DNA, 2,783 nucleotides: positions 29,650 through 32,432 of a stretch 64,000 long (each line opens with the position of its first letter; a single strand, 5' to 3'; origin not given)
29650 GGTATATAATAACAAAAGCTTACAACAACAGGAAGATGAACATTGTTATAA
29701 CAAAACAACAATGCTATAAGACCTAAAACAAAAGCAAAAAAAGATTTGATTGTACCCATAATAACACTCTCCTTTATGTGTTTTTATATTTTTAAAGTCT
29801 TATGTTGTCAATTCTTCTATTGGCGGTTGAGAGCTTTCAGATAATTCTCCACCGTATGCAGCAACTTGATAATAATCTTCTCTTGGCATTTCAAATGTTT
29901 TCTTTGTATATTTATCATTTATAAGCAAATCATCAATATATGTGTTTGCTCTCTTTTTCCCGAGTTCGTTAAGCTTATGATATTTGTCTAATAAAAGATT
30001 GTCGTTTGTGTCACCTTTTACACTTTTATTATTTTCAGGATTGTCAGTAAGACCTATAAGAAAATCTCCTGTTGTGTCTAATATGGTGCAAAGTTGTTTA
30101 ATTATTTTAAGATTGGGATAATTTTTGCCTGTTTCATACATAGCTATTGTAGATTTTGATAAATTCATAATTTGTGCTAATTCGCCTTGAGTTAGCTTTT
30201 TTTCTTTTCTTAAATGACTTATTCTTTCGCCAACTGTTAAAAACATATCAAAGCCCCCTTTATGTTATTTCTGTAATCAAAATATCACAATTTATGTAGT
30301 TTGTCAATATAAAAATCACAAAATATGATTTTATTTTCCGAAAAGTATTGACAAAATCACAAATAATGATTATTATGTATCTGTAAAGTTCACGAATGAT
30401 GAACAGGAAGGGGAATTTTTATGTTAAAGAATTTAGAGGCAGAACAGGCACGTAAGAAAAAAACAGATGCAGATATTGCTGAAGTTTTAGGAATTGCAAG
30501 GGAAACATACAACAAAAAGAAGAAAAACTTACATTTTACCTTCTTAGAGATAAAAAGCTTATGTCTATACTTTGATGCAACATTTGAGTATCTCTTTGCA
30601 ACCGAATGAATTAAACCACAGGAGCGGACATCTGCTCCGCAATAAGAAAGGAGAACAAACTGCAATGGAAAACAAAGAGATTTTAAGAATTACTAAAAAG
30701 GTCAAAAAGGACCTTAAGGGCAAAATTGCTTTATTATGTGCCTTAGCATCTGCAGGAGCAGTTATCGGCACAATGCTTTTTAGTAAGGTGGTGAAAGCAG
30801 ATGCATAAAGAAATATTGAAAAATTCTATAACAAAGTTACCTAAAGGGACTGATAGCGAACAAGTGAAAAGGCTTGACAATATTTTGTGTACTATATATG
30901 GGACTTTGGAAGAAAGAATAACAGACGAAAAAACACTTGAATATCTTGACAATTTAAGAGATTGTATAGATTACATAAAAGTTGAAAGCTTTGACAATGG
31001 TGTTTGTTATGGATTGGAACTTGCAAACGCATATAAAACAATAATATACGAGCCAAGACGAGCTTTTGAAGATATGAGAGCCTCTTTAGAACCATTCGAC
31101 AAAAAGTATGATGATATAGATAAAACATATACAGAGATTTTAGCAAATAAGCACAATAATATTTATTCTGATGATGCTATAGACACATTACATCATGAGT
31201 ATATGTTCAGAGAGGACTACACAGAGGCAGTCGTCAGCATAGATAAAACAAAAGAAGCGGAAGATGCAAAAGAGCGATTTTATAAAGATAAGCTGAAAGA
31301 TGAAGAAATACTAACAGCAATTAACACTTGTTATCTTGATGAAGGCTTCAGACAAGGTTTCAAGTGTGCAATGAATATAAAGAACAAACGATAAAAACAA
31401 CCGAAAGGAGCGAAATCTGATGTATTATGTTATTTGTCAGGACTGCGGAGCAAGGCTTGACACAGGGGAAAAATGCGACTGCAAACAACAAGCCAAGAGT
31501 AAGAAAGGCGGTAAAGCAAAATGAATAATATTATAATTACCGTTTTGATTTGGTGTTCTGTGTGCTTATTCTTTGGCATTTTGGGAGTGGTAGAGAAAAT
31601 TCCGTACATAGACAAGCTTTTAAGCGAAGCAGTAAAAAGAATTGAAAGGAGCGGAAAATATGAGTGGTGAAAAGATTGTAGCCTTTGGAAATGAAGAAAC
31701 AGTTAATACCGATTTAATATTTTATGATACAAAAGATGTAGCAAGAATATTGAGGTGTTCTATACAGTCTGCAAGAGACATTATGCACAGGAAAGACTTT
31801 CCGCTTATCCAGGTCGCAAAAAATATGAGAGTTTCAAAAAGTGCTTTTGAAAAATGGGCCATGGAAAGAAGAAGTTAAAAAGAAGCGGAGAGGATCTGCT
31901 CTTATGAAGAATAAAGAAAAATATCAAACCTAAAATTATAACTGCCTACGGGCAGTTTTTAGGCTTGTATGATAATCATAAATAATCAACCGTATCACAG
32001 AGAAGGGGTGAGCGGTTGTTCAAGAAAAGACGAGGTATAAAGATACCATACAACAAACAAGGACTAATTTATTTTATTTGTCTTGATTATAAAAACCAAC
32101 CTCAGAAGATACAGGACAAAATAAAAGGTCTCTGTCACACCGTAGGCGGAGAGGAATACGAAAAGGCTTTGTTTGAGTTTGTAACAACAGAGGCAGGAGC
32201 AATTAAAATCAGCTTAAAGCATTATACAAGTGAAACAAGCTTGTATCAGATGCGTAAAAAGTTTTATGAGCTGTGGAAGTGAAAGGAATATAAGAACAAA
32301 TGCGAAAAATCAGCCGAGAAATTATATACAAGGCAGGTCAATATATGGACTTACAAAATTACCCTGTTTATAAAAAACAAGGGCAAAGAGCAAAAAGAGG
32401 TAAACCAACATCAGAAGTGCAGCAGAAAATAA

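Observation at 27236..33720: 6.5-kb integrative element at tRNA-Leu(CAA), bounded by 26-bp direct repeats of the tRNA 3' end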

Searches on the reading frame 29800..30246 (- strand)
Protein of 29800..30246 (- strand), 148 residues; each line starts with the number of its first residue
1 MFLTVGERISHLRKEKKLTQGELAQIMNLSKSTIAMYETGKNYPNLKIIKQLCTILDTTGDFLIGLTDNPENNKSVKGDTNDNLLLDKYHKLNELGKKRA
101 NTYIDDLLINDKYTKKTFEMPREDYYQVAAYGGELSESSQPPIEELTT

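Call 7: search_protein_families(library=pfam, proteins=[window:29800-30246:-], max_evalue=0.01)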
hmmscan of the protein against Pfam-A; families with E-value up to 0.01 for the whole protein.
window:29800-30246:- (148 aa): 8 families
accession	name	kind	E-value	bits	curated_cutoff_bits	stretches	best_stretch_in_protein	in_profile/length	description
PF01381.28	HTH_3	-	1.4e-12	47.8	23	1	12-63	4-55/55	Helix-turn-helix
PF13560.12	HTH_31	-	4.9e-09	36.8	27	1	6-61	3-59/64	Helix-turn-helix domain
PF12844.13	HTH_19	-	1.6e-08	34.8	30.2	1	6-56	1-51/64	Helix-turn-helix domain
PF13443.12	HTH_26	-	4.7e-07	30.4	22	1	8-59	1-53/63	Cro/C1-type HTH DNA-binding domain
PF15731.11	MqsA_antitoxin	-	0.00016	22.2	30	1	6-63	71-127/131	Antitoxin component of bacterial toxin-antitoxin system, MqsA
PF04545.22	Sigma70_r4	-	0.0027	17.6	24.1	1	12-34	15-37/50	Sigma-70, region 4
PF18275.7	His_Me_b4a2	-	0.0028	18.1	25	1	36-70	2-34/52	His-Me finger endonuclease beta4-alpha2 domain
PF13412.12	HTH_24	-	0.0065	16.5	21.9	0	10-35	10-35/48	Winged helix-turn-helix DNA-binding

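Call 8: search_protein_families(library=phrogs, proteins=[window:29800-30246:-], max_evalue=0.01)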
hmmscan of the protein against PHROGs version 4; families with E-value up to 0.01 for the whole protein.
window:29800-30246:- (148 aa): 26 families (the best 25 are shown)
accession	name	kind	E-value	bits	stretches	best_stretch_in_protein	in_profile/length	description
phrog_8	-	transcription regulation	4.4e-20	73.4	1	4-98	76-165/346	transcriptional regulator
phrog_3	-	transcription regulation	1.1e-13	52.8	1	4-94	88-183/430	transcriptional repressor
phrog_4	-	transcription regulation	1.6e-13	51.4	1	3-135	135-227/400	transcriptional repressor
phrog_2967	-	transcription regulation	2.3e-13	51.2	1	5-116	11-120/225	transcriptional regulator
phrog_2439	-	transcription regulation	1.6e-11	44.7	1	4-70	7-72/367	transcriptional regulator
phrog_5823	-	transcription regulation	1.3e-09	38.7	1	3-74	5-77/404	transcriptional regulator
phrog_1373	-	transcription regulation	4.8e-09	37.4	1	5-67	64-126/166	transcriptional regulator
phrog_2104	-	unknown function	2.3e-07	32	1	7-53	42-88/103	-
phrog_2328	-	transcription regulation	8.3e-07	29.9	1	4-73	15-84/128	transcriptional repressor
phrog_7396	-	unknown function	8.9e-07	29.8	1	5-76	16-90/227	-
phrog_34939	-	unknown function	3.3e-06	27.9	1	4-118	9-120/280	-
phrog_147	-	transcription regulation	7e-06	27.4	1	4-53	4-54/100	transcriptional regulator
phrog_7950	-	transcription regulation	1.5e-05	26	1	9-40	12-43/68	transcriptional repressor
phrog_4836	-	transcription regulation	2.3e-05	25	1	5-86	76-151/194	CII-like regulator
phrog_32768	-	unknown function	0.00011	22.1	1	2-62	7-68/446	-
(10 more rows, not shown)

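Call 72: search_protein_families(library=ncbifam, proteins=[window:29800-30246:-], max_evalue=0.01)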
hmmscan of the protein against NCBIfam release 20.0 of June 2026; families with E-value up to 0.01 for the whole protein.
window:29800-30246:- (148 aa): 14 families
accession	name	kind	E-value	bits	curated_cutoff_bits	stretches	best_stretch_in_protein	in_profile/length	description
NF041951.1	phage_RstR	subfamily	1.7e-16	60.4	80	1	4-114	2-106/108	RstR family transcriptional repressor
NF007257.0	PRK09706.1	subfamily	6.6e-09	35.7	101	1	4-90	5-97/135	transcriptional repressor DicA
TIGR03070.1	couple_hipB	subfamily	2.5e-08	33.7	71.65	1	6-56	4-54/58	type II toxin-antitoxin system Y4mF family antitoxin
TIGR03830.1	CxxCG_CxxCG_HTH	subfamily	2.3e-07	30.7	61.8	1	5-57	66-117/127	type II TA system antitoxin MqsA family protein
NF010465.0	PRK13890.1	equivalog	4.3e-07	30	96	1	9-92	10-94/121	conjugal transfer protein TrbA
NF052239.1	antitox_spr1629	equivalog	8.1e-07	28.5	335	1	5-65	3-63/377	spr1629 family repressor/antitoxin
NF003162.0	PRK04140.1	equivalog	8.3e-07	28.3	263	1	6-98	128-220/317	transcriptional regulator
NF041575.1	antitoxPezA_Strep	equivalog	3.3e-06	27.2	290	1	5-55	2-52/158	type II toxin-antitoxin system antitoxin PezA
TIGR00270.2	TIGR00270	equivalog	1.8e-05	24.6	110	1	7-57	78-128/159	multiprotein bridging factor aMBF1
NF006015.0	PRK08154.1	subfamily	2.5e-05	23.6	204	1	4-72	30-98/314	anaerobic benzoate catabolism transcriptional regulator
NF007408.0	PRK09943.1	equivalog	6.7e-05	22.5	211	1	3-59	6-62/185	HTH-type transcriptional regulator PuuR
NF047948.1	male_kill_WMK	equivalog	0.00027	20.5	300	1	4-92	162-245/300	WO male-killing family protein Wmk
NF038139.1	Reg_Aceta_RamB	equivalog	0.002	16.8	700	1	5-42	3-40/465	acetate metabolism transcriptional regulator RamB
NF047542.1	telomere_Tap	equivalog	0.0063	15.3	600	1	10-50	23-63/695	telomere-associated protein Tap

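Call 73: search_protein_families(library=padloc, proteins=[window:29800-30246:-], max_evalue=0.01)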
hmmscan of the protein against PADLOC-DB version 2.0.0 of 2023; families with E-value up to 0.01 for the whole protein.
window:29800-30246:- (148 aa): 20 families
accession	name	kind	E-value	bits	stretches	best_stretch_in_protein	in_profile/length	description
PDLC02926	HTH_VI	-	2.2e-12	45.1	1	6-77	3-73/92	-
PDLC03951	RmrA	-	5.7e-10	36.7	1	6-72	10-76/400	-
PDLC03954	RmrA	-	2.5e-09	34.6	1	6-73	12-79/380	-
PDLC03952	RmrA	-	3.3e-08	30.8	1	5-68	23-86/395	-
PDLC04142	capH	-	3.6e-08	32.4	1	5-83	7-74/103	capH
PDLC03944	RmrA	-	1.6e-07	28.7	1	6-65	8-67/384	-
PDLC03949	RmrA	-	1.6e-07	28.6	1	7-65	5-63/363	-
PDLC04775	PDC-M69A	-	2.5e-07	29.2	1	2-74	5-77/113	-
PDLC03945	RmrA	-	2.6e-07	28.1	1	5-71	3-69/394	-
PDLC03947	RmrA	-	2.7e-07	27.8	1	5-66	12-73/383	-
PDLC03946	RmrA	-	9.3e-07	25.9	1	7-65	5-63/357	-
PDLC03948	RmrA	-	1.1e-05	22.5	1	6-64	10-68/397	-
PDLC03956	RmrA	-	3.8e-05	20.9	1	5-67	9-72/399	-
PDLC04758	PDC-M64B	-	7.5e-05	21.2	1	3-58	29-84/123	-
PDLC03955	RmrA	-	0.00011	19.6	1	8-63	24-79/371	-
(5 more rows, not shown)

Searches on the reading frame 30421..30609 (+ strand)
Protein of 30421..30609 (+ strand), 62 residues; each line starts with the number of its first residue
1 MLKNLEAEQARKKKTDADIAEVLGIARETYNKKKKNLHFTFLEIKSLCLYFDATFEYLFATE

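Call 7: search_protein_families(library=pfam, proteins=[window:30421-30609:+], max_evalue=0.01)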
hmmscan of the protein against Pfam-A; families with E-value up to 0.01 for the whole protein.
window:30421-30609:+ (62 aa): 1 family
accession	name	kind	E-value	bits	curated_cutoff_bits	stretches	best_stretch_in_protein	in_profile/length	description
PF13022.12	HTH_Tnp_1_2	-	0.0045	17.5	27.9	1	7-40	20-53/122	Helix-turn-helix of insertion element transposase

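Call 8: search_protein_families(library=phrogs, proteins=[window:30421-30609:+], max_evalue=0.01)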
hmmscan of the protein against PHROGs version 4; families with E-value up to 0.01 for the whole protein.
window:30421-30609:+ (62 aa): 4 families
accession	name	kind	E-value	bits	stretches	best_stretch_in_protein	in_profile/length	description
phrog_4583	-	transcription regulation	0.0005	21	1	4-58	14-69/81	transcriptional repressor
phrog_309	-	head and packaging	0.00055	21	1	10-36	153-179/319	terminase small subunit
phrog_2538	-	head and packaging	0.0022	19.1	1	11-39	16-44/129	terminase small subunit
phrog_18815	-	unknown function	0.0025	19.1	1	7-36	8-37/165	-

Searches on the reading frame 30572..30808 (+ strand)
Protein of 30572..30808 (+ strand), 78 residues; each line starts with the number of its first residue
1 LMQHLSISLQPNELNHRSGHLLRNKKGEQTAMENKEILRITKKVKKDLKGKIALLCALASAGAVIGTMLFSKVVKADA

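Call 8: search_protein_families(library=phrogs, proteins=[window:30572-30808:+], max_evalue=0.01)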
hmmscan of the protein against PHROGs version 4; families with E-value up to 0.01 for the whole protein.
window:30572-30808:+ (78 aa): 1 family
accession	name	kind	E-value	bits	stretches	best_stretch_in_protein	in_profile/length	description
phrog_4959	-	unknown function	0.0007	20.2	1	13-59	93-139/160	-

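Call 74: search_protein_families(library=pfam, proteins=[window:30572-30808:+], max_evalue=0.001)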
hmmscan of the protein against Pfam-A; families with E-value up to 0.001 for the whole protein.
window:30572-30808:+ (78 aa): 0 families

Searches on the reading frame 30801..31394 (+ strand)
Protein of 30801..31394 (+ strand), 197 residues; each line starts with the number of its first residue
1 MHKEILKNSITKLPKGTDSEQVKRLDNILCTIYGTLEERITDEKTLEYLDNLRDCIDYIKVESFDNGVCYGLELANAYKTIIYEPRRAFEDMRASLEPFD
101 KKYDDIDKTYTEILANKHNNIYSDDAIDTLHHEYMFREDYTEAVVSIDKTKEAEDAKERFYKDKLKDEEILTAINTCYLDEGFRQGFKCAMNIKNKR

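Call 7: search_protein_families(library=pfam, proteins=[window:30801-31394:+], max_evalue=0.01)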
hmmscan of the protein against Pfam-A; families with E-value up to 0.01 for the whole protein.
window:30801-31394:+ (197 aa): 1 family
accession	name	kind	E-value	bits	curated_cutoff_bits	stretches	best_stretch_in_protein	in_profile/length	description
PF20648.2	DUF6809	-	0.0045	18.2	27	0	19-75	23-82/85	Family of unknown function (DUF6809)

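Call 8: search_protein_families(library=phrogs, proteins=[window:30801-31394:+], max_evalue=0.01)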
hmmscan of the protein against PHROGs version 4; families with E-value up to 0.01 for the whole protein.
window:30801-31394:+ (197 aa): 0 families

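Call 72: search_protein_families(library=ncbifam, proteins=[window:30801-31394:+], max_evalue=0.01)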
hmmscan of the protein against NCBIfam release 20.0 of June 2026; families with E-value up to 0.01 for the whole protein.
window:30801-31394:+ (197 aa): 0 families

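Call 73: search_protein_families(library=padloc, proteins=[window:30801-31394:+], max_evalue=0.01)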
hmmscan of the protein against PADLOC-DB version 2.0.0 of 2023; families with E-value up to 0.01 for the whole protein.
window:30801-31394:+ (197 aa): 0 families

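Call 84: predict_structure(protein=window:30801-31394:+)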
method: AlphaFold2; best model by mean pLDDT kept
length: 197 residues; sequences in the alignment: 1
mean_pLDDT: 38.6   pTM: 0.22
mean pLDDT of the five models: 38.6, 38.0, 37.5, 37.3, 34.9
residues with pLDDT >= 90: 0; 70-90: 0; 50-70: 6; < 50: 191
segments of 3 or more residues with pLDDT < 50: 1-49, 51-107, 109-114, 116-118, 120-123, 126-197
pLDDT, mean of each block of 10 residues (from residue 1): 30 40 43 40 46 43 34 40 42 41 44 47 47 35 30 41 42 34 26 25
secondary structure, 60 per line:
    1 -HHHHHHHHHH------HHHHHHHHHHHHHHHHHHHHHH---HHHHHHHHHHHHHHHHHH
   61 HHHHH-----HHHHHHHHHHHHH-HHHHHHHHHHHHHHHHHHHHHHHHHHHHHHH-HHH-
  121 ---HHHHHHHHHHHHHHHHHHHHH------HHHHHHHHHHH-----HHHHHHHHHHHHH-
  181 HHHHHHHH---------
elements in order: H2-11 H18-39 H43-65 H71-83 H85-115 H124-144 H151-161 H167-179 H181-188

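Call 85: search_protein_representatives(protein=window:30801-31394:+)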
Query: 197 residues. Proteins with E-value up to 0.001 (for the whole library): 6; up to 1e-10: 2; up to 1e-30: 1. The best 6 are listed.
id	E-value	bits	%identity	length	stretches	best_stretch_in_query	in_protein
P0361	2.3e-82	291.7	72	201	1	1-197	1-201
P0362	1.9e-14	70.3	30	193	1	30-191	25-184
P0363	6.9e-05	39.1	37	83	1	124-193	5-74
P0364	2.8e-04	37.1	28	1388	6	51-94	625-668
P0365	2.8e-04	37.1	33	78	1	127-193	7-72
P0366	6.7e-04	35.9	35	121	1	22-105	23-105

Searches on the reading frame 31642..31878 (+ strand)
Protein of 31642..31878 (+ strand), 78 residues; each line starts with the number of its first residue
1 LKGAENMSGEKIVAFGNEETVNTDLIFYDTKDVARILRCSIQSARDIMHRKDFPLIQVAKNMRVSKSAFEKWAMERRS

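Call 7: search_protein_families(library=pfam, proteins=[window:31642-31878:+], max_evalue=0.01)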
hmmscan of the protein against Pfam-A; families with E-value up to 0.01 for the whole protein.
window:31642-31878:+ (78 aa): 2 families
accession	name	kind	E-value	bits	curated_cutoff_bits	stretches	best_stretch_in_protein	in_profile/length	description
PF12728.13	HTH_17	-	2.7e-07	31.2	27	1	27-77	1-51/51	Helix-turn-helix domain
PF13384.12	HTH_23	-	0.0072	16.6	24.6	0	30-50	20-40/50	Homeodomain-like domain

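Call 8: search_protein_families(library=phrogs, proteins=[window:31642-31878:+], max_evalue=0.01)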
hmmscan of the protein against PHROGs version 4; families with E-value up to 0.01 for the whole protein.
window:31642-31878:+ (78 aa): 6 families
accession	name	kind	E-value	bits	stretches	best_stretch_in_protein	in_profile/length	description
phrog_668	-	DNA, RNA and nucleotide metabolism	4.4e-06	27.5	1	29-77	65-114/181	HTH DNA binding protein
phrog_6401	-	DNA, RNA and nucleotide metabolism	0.001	19.9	1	28-77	10-60/64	DNA binding protein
phrog_7338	-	unknown function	0.0016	19.6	1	29-75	32-79/87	-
phrog_66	-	integration and excision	0.0038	17.9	1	21-77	87-144/412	excisionase and transcriptional regulator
phrog_4996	-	unknown function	0.004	18.1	1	27-73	35-82/99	-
phrog_16553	-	transcription regulation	0.0068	17.5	0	46-73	17-43/92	transcriptional repressor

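Call 72: search_protein_families(library=ncbifam, proteins=[window:31642-31878:+], max_evalue=0.01)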
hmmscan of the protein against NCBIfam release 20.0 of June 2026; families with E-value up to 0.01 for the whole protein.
window:31642-31878:+ (78 aa): 0 families

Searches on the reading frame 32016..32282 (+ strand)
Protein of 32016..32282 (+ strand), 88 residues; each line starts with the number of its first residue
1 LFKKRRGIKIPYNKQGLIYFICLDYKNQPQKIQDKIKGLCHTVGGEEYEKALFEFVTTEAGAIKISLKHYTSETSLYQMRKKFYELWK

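Call 7: search_protein_families(library=pfam, proteins=[window:32016-32282:+], max_evalue=0.01)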
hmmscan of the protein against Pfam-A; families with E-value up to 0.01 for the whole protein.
window:32016-32282:+ (88 aa): 0 families

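Call 8: search_protein_families(library=phrogs, proteins=[window:32016-32282:+], max_evalue=0.01)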
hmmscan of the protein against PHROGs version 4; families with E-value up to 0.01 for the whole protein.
window:32016-32282:+ (88 aa): 0 families

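Call 72: search_protein_families(library=ncbifam, proteins=[window:32016-32282:+], max_evalue=0.01)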
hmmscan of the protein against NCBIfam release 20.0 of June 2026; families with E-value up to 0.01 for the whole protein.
window:32016-32282:+ (88 aa): 0 families

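Call 73: search_protein_families(library=padloc, proteins=[window:32016-32282:+], max_evalue=0.01)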
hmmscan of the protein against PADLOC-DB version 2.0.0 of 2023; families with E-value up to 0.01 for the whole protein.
window:32016-32282:+ (88 aa): 0 families

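Call 86: search_protein_families(library=pfam, proteins=[window:32016-32282:+], max_evalue=5)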
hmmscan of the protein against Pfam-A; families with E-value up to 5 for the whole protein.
window:32016-32282:+ (88 aa): 1 family
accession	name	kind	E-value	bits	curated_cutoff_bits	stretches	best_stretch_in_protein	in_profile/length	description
PF19642.4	DUF6145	-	0.037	14.5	27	1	16-73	17-72/115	Family of unknown function (DUF6145)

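Call 87: search_protein_families(library=phrogs, proteins=[window:32016-32282:+], max_evalue=1)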
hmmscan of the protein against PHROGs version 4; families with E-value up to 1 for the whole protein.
window:32016-32282:+ (88 aa): 1 family
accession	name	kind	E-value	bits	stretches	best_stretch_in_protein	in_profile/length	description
phrog_36153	-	unknown function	0.087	14.1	1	3-55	20-72/105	-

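Call 91: predict_structure(protein=window:32016-32282:+)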
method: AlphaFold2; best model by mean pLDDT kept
length: 88 residues; sequences in the alignment: 1
mean_pLDDT: 64.2   pTM: 0.52
mean pLDDT of the five models: 64.2, 60.2, 49.1, 44.9, 43.7
residues with pLDDT >= 90: 0; 70-90: 26; 50-70: 56; < 50: 6
segments of 3 or more residues with pLDDT < 50: 1-5
pLDDT, mean of each block of 10 residues (from residue 1): 45 56 63 77 69 66 64 69 70
secondary structure, 60 per line:
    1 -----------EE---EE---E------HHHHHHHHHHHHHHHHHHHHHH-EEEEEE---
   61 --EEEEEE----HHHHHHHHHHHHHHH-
elements in order: H29-50 E52-57 E63-68 H73-87

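Call 94: fold_search(model_id=the predicted structure, library=viral)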
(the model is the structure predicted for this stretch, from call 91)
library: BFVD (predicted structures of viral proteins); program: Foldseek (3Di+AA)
matches with E <= 10: 1100; with E <= 0.001: 0
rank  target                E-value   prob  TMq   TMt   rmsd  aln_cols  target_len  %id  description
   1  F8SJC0                1.8e-02  0.99  0.52  0.38   4.0        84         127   15  Uncharacterized protein 284 [Pseudomonas phage PhiPA3]
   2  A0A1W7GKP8            2.0e-02  0.99  0.50  0.25   4.3        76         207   16  Uncharacterized protein [Tenacibaculum phage pT24]
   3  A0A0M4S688            4.8e-02  1.00  0.62  0.26   2.6        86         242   10  (no name in the UniProt tables at hand)
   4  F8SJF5                9.1e-02  0.97  0.59  0.64   3.7        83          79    8  Uncharacterized protein 319 [Pseudomonas phage PhiPA3]
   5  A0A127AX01            1.1e-01  0.96  0.57  0.20   3.4        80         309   21  Uncharacterized protein [Bacillus phage SP-15]
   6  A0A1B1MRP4            1.1e-01  0.85  0.48  0.31   3.7        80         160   14  Uncharacterized protein [Pteropox virus]
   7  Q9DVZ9                1.3e-01  0.82  0.53  0.49   9.3        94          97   16  ORF33 protein [Plutella xylostella granulovirus]
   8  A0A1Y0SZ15            1.3e-01  0.82  0.46  0.31   4.4        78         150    6  Uncharacterized protein [Pseudomonas phage Phabio]
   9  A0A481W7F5            1.4e-01  0.82  0.51  0.41   4.5        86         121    8  TonB-dependent receptor [Fusobacterium phage Fnu1]
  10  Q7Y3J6                1.4e-01  0.25  0.34  0.29   8.6       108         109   13  Uncharacterized protein [Escherichia phage RB49]
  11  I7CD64                1.5e-01  0.80  0.47  0.51   4.3        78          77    6  Uncharacterized protein [Pseudomonas phage PA7]
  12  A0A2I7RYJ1            1.5e-01  0.80  0.45  0.27   5.0        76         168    8  (no name in the UniProt tables at hand)
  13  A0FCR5                1.5e-01  0.66  0.43  0.15   9.3        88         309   14  Phosphoprotein [Spring viremia of carp virus]
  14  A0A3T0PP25            1.8e-01  0.94  0.62  0.26   3.5        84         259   11  eIF-2 alpha-like protein [Lumpfish ranavirus]
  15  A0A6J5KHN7            1.8e-01  0.72  0.51  0.48   6.5        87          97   13  Uncharacterized protein [uncultured Caudovirales phage]
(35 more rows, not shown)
